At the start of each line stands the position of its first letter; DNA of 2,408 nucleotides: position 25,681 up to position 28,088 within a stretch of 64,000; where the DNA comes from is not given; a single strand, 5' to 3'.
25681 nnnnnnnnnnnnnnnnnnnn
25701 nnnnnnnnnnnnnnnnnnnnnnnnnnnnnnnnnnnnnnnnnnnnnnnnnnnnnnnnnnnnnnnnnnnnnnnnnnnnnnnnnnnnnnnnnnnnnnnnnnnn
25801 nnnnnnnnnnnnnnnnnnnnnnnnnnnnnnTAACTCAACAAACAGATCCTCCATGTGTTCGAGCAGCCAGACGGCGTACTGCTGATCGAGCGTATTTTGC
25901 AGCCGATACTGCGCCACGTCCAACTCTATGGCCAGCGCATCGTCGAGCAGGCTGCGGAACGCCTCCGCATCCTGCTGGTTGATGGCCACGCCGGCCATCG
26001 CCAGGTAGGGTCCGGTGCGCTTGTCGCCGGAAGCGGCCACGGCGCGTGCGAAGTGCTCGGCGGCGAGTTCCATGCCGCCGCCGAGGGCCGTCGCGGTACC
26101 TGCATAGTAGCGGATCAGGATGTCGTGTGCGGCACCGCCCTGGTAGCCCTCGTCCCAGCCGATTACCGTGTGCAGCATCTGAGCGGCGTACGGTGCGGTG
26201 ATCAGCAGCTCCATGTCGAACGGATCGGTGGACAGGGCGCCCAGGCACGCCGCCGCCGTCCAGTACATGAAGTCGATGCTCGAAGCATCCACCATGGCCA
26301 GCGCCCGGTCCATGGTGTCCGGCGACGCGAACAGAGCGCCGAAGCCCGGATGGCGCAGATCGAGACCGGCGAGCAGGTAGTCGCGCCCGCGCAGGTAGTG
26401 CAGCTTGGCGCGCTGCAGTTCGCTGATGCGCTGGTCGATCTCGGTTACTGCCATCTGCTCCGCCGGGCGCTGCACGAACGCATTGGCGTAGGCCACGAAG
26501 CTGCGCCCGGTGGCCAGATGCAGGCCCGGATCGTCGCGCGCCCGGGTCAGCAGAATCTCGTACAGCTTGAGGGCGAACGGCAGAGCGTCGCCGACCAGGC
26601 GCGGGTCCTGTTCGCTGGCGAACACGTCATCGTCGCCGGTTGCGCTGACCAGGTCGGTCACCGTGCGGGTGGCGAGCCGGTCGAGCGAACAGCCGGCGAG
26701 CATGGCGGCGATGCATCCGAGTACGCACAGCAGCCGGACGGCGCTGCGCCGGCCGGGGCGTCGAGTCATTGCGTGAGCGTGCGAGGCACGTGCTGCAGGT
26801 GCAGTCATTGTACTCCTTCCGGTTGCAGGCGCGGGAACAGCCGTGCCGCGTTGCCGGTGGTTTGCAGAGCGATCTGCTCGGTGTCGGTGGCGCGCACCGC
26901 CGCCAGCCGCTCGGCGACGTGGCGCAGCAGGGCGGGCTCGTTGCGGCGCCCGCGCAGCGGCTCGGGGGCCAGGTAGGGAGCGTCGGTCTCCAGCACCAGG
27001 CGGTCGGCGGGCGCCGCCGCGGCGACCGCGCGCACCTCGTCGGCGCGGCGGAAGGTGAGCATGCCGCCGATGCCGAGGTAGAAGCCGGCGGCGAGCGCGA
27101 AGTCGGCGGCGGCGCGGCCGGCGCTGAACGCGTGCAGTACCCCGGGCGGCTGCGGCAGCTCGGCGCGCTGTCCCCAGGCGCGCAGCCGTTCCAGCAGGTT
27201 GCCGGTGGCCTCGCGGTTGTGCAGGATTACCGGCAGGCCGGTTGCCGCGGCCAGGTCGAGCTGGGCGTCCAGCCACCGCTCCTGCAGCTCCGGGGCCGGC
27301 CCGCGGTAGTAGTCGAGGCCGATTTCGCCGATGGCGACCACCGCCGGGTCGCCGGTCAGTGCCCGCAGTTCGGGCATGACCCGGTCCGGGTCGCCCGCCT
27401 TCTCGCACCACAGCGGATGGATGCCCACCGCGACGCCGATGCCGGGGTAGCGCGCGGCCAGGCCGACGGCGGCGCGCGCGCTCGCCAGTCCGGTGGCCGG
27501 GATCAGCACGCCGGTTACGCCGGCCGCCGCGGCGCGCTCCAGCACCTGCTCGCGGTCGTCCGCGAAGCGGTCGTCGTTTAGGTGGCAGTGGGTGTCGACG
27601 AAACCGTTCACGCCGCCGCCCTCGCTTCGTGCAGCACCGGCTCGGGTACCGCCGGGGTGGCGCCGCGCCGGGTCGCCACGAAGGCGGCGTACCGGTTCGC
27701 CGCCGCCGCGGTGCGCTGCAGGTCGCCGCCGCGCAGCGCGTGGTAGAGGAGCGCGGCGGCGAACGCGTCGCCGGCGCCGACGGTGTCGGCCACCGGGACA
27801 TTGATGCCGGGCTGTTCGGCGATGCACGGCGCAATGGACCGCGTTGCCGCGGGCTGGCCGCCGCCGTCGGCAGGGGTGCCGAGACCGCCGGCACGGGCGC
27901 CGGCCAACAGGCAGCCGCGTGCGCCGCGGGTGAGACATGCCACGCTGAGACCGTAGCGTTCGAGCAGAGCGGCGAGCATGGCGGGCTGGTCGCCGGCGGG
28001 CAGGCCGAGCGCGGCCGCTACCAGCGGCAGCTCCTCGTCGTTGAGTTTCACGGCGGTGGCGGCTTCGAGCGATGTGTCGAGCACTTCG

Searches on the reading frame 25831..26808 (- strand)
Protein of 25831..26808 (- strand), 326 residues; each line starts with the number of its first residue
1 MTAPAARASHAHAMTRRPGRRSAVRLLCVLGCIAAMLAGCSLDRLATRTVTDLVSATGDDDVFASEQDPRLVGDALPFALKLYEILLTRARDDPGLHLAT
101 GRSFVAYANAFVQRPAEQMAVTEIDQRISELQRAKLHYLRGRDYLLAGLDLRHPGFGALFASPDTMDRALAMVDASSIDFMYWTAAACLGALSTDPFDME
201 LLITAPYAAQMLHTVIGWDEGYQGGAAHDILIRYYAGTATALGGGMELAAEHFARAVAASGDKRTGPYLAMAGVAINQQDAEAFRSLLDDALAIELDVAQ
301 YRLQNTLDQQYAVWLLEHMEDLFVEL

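Call 6: search_protein_families(library=ncbifam, proteins=[window:25831-26700:-], max_evalue=0.001)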
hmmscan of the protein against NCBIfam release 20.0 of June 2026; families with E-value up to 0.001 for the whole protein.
window:25831-26700:- (290 aa): 0 families

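Call 20: search_solved_structures(query=window:25831-26808:-, max_evalue=0.001, show_alignments=1)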
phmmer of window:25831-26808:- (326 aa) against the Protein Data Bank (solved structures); distinct sequences matched with E-value up to 0.001: 1.
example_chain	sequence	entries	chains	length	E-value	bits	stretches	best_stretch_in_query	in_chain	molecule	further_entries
3u64_A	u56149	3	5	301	1.5e-34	123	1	61-324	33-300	Protein TP_0956 | TatT (Tp0956)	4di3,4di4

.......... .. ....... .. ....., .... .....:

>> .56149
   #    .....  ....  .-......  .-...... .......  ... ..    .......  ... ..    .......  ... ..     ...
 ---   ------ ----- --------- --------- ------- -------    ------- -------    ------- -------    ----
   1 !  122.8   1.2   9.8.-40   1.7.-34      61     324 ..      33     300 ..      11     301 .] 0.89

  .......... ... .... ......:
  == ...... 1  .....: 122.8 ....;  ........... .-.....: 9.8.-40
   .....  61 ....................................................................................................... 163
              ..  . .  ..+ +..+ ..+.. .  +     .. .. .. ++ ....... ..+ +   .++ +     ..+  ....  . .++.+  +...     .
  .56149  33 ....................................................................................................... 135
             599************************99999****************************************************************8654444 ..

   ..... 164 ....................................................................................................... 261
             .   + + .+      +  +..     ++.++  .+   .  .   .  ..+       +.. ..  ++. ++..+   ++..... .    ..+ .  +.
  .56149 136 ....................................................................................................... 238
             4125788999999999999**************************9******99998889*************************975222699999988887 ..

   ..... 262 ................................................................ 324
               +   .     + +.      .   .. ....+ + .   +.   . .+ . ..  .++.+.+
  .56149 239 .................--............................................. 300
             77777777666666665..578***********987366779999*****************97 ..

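Call 26: find_related_loci(query=A1, collection=genome_contigs, flank=10000)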
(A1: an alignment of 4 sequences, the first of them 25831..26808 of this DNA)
Query A1 (326 aa) in genome_contigs; peptide patterns used: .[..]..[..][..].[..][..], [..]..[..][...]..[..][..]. (x = any residue, [..] = any of these).
167 stretches matched a pattern; 106 encode a relative of the query (tblastn E <= 1e-3); the best 80 are kept; 80 distinct loci.
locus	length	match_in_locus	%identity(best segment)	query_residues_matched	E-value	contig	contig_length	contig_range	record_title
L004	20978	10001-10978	83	1-326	7e-179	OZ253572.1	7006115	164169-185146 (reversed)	MAG: Spirochaetia bacterium isolate 72bb51b6-cb5f-447a-8604-6b23f49a98cc genome assembly, chromosome: 1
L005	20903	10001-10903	86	26-326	3e-169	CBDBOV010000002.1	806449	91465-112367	MAG: Spirochaetia bacterium isolate 68d78d2d-8fbf-4242-a4cd-80a334438824 genome assembly, contig: contig_2, whole genome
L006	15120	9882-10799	75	20-326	5e-142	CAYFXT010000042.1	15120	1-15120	MAG TPA_asm: uncultured Spirochaetaceae bacterium isolate ERP110561_co1_66 genome assembly, contig: NODE_2453_length_151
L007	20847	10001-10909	56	22-326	3e-103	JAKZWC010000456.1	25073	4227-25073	MAG: Spirochaetales bacterium isolate Langseth_MAG_00127 Langseth_MAG_00127_000000000456, whole genome shotgun sequence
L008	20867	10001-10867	58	38-326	6e-97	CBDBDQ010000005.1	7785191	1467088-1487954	MAG: Spirochaetia bacterium isolate f652f7ba-8847-4161-9e61-b7674eda2487 genome assembly, contig: contig_5, whole genome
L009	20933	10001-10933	44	15-325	1e-80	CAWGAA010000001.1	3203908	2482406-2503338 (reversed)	MAG: uncultured Spirochaetota bacterium isolate MFD04408.bin.1.18 genome assembly, contig: contig_23060, whole genome sh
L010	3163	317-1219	46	28-324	3e-80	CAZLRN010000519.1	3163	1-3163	MAG TPA_asm: uncultured Spirochaetales bacterium isolate SRP323688_co1_64 genome assembly, contig: NODE_39903_length_316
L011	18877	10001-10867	47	39-324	7e-77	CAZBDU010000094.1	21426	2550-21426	MAG TPA_asm: uncultured Spirochaetaceae bacterium isolate binchicken_co178_265 genome assembly, contig: NODE_3277_length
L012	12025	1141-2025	44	30-324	9e-77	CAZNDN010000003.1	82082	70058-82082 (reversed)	MAG TPA_asm: uncultured Fibrobacterota bacterium isolate binchicken_co17_439 genome assembly, contig: NODE_928_length_82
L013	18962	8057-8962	45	20-324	4e-73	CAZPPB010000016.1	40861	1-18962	MAG TPA_asm: uncultured Spirochaetaceae bacterium isolate binchicken_co129_744 genome assembly, contig: NODE_2372_length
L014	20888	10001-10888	45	30-324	7e-73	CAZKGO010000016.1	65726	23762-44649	MAG TPA_asm: uncultured Spirochaetales bacterium isolate binchicken_co27_447 genome assembly, contig: NODE_697_length_65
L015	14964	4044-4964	40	21-324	5e-72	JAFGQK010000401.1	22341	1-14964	MAG: Spirochaetales bacterium isolate Zod_Metabat.749 k87_14576552, whole genome shotgun sequence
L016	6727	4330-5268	44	15-324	2e-71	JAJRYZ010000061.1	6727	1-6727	MAG: Spirochaetes bacterium isolate Dive96_bin4.116 k141_1074501, whole genome shotgun sequence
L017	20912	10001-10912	42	23-325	4e-71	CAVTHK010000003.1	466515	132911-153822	MAG: uncultured Spirochaetota bacterium isolate MFD05942.bin.2.64 genome assembly, contig: contig_13512, whole genome sh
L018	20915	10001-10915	40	18-321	4e-71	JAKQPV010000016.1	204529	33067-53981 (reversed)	MAG: Spirochaetota bacterium isolate USMO_maxbin.118 k141_823876, whole genome shotgun sequence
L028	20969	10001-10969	42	11-324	7e-68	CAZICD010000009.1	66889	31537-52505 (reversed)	MAG TPA_asm: uncultured Spirochaetaceae bacterium isolate SRP332253_co1_186 genome assembly, contig: NODE_401_length_668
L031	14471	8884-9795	41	20-325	3e-67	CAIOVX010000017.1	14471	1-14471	MAG: Candidatus Firestonebacteria bacterium isolate AM4_bin-387 genome assembly, contig: bin-387:017/103, whole genome s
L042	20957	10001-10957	40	15-324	4e-64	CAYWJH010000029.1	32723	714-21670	MAG TPA_asm: uncultured Spirochaetaceae bacterium isolate binchicken_co8_335 genome assembly, contig: NODE_1661_length_3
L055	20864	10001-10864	41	39-324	2e-58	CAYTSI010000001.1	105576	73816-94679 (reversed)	MAG TPA_asm: uncultured Spirochaetales bacterium isolate binchicken_co8_284 genome assembly, contig: NODE_66_length_1055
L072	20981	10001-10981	34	22-326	5e-52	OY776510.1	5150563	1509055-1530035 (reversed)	MAG: Spirochaetia bacterium isolate 10f9290b-63d0-4de7-b2b2-356c5ab5f7f1 genome assembly, chromosome: 1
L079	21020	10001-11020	34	4-324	7e-47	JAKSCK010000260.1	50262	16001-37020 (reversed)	MAG: Spirochaetales bacterium isolate MAG.283 k141_142341, whole genome shotgun sequence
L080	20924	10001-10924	38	20-325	7e-57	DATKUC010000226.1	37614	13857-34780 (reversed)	MAG TPA_asm: Spirochaetia bacterium isolate SMAG_U14097 k141_548848, whole genome shotgun sequence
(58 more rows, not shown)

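Call 72: search_protein_families(library=pfam, proteins=[L079:15083-16099:-, L055:9446-9910:+, L031:4003-5097:+, L055:8241-9446:+, L080:7725-8225:+, L042:16323-17726:+, L072:8636-9898:-, L072:7411-8589:-, L028:3939-6881:+], max_evalue=0.00001)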
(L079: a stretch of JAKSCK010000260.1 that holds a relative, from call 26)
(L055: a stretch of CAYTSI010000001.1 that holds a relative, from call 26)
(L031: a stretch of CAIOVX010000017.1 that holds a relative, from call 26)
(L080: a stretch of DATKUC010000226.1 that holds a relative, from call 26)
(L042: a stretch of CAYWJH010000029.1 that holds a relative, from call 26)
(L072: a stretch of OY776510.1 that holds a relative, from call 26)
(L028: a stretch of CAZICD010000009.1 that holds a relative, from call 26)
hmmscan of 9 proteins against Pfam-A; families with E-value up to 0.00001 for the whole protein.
L079:15083-16099:- (339 aa): 2 families
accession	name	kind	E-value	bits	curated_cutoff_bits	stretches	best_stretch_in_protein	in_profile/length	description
PF00005.33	ABC_tran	-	6.3e-31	108.2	25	1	47-197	2-136/137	ABC transporter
PF08352.17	oligo_HPY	-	6.2e-19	68.6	27.1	1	249-315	1-65/65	Oligopeptide/dipeptide transporter, C-terminal region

L055:9446-9910:+ (155 aa): 1 family
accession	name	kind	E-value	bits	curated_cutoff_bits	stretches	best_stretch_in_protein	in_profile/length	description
PF02639.20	DUF188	-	1.2e-30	106.3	24.3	1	17-145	1-129/130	Uncharacterized BCR, YaiI/YqxD family COG1671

L031:4003-5097:+ (365 aa): 2 families
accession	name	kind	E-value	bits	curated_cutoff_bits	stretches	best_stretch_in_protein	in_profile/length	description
PF01168.26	Ala_racemase_N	-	2.4e-61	207.7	24.1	1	10-225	1-220/220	Alanine racemase, N-terminal domain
PF00842.27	Ala_racemase_C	-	1.1e-43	148.3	25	1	237-364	1-127/127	Alanine racemase, C-terminal domain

L055:8241-9446:+ (402 aa): 3 families
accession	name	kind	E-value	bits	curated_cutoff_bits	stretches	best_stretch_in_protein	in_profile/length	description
PF20511.4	PMI_typeI_cat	-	2.9e-36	125.2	22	1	4-152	2-142/143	Phosphomannose isomerase type I, catalytic domain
PF20512.3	PMI_typeI_hel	-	1.5e-09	38.7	23.4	1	181-246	20-88/88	Phosphomannose isomerase type I, helical insertion domain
PF21621.3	MPI_cupin_dom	-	8e-09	35.8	27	1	327-396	8-74/79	Mannose-6-phosphate isomerase, cupin domain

L080:7725-8225:+ (167 aa): 0 families

L042:16323-17726:+ (468 aa): 12 families
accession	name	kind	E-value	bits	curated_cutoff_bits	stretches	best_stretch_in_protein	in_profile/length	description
PF02254.24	TrkA_N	-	1.2e-43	148.6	23.8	2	3-123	1-116/116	TrkA-N domain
PF02080.26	TrkA_C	-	7.4e-27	93.5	27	2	397-464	1-70/71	TrkA-C domain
PF01488.26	Shikimate_DH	-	2.7e-12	47.4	24.3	0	2-77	14-87/138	Shikimate / quinate 5-dehydrogenase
PF13241.12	NAD_binding_7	-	5e-12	46.7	22.1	0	2-81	9-77/104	Putative NAD(P)-binding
PF01266.30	DAO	-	6.1e-09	36.3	27.9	1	2-40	1-39/353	FAD dependent oxidoreductase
PF00070.33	Pyr_redox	-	2.6e-08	34.7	22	0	2-34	1-33/82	Pyridine nucleotide-disulphide oxidoreductase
PF07992.20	Pyr_redox_2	-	3.6e-08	33.6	26.1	0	2-34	144-176/291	Pyridine nucleotide-disulphide oxidoreductase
PF03807.23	F420_oxidored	-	5.2e-08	33.8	21.6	0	2-57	1-56/94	NADP oxidoreductase coenzyme F420-dependent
PF02558.23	ApbA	-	1.6e-07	31.5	22.2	0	3-45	1-43/150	Ketopantoate reductase PanE/ApbA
PF03435.24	Sacchrp_dh_NADP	-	3.3e-07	31.1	25.1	0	3-51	1-56/129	Saccharopine dehydrogenase NADP binding domain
PF13450.12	NAD_binding_8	-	4.4e-06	27.3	21.9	0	5-34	1-30/68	NAD(P)-binding Rossmann-like domain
PF13460.12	NAD_binding_10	-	5.1e-06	26.9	27.2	0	8-62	3-58/184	NAD(P)H-binding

L072:8636-9898:- (421 aa): 1 family
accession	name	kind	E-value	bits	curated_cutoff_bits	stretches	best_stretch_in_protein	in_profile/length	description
PF01546.33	Peptidase_M20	-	2.3e-11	44.5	24.6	1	151-413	34-204/206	Peptidase family M20/M25/M40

L072:7411-8589:- (393 aa): 1 family
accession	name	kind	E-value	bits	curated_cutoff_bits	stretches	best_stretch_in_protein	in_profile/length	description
PF04773.18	FecR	-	2.8e-12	47.3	24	1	85-166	18-96/97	FecR protein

L028:3939-6881:+ (981 aa): 4 families
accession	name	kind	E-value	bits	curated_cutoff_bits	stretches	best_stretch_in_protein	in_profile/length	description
PF08367.16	M16C_assoc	-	2.8e-58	197.5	25.3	1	466-716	2-252/252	Peptidase M16C associated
PF05193.26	Peptidase_M16_C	-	2.8e-31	109.2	23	1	207-387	1-177/181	Peptidase M16 inactive domain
PF22516.1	PreP_C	-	7.5e-28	97.7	27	1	787-957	2-171/173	PreP C-terminal domain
PF00675.25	Peptidase_M16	-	7e-07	29.7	22.3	1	63-147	27-108/149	Insulinase (Peptidase family M16)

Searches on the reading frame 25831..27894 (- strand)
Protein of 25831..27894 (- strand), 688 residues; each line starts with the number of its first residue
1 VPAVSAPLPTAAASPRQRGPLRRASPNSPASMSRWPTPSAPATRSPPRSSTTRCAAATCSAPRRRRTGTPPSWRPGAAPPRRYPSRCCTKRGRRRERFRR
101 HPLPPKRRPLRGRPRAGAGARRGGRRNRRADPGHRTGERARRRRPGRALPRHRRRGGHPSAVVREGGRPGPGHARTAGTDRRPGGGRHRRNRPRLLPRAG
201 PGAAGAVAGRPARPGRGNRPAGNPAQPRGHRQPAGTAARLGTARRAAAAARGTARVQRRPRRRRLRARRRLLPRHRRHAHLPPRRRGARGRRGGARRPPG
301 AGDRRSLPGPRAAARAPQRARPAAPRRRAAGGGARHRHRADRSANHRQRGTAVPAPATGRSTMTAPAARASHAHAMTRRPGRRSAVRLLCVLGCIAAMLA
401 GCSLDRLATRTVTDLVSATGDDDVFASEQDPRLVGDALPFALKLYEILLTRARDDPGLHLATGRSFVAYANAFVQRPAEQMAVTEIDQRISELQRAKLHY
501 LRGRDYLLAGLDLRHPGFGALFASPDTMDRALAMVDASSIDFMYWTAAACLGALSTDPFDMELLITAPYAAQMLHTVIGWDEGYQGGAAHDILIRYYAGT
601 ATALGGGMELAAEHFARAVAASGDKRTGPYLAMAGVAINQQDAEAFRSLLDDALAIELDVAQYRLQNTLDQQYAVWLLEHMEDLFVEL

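Call 5: search_protein_families(library=pfam, proteins=[window:25831-27894:-], max_evalue=0.01)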
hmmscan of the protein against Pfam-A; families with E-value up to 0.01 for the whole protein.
window:25831-27894:- (688 aa): 1 family
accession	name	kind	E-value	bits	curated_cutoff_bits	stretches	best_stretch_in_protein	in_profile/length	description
PF16811.11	TAtT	-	1.2e-68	231.7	26.5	1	428-685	2-263/263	TRAP transporter T-component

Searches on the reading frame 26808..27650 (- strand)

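Call 6: search_protein_families(library=ncbifam, proteins=[window:26808-27650:-], max_evalue=0.001)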
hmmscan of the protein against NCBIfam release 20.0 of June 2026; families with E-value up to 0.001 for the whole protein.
window:26808-27650:- (281 aa): 5 families
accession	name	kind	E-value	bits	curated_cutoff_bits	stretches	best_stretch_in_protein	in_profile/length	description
TIGR00010.1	TIGR00010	subfamily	3.3e-67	226.6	206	1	17-272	1-251/253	YchF/TatD family DNA exonuclease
NF007745.0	PRK10425.1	equivalog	7.9e-52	176.1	395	1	20-272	4-256/260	3'-5' ssDNA/RNA exonuclease TatD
NF008075.0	PRK10812.1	equivalog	2.5e-48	164.6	438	1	17-272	3-254/265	metal-dependent hydrolase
NF008522.0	PRK11449.1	equivalog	2.5e-47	161.2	481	1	17-272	5-256/259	metal-dependent hydrolase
NF041926.1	QatD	equivalog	2.2e-20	72.8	230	1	19-270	1-238/239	Qat anti-phage system TatD family nuclease QatD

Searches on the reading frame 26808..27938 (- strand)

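Call 5: search_protein_families(library=pfam, proteins=[window:26808-27938:-], max_evalue=0.01)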
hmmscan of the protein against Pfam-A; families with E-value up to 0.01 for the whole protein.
window:26808-27938:- (377 aa): 1 family
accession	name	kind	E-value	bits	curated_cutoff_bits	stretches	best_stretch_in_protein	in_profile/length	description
PF01026.27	TatD_DNase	-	1.9e-70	237.6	27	1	114-368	1-252/253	TatD related DNase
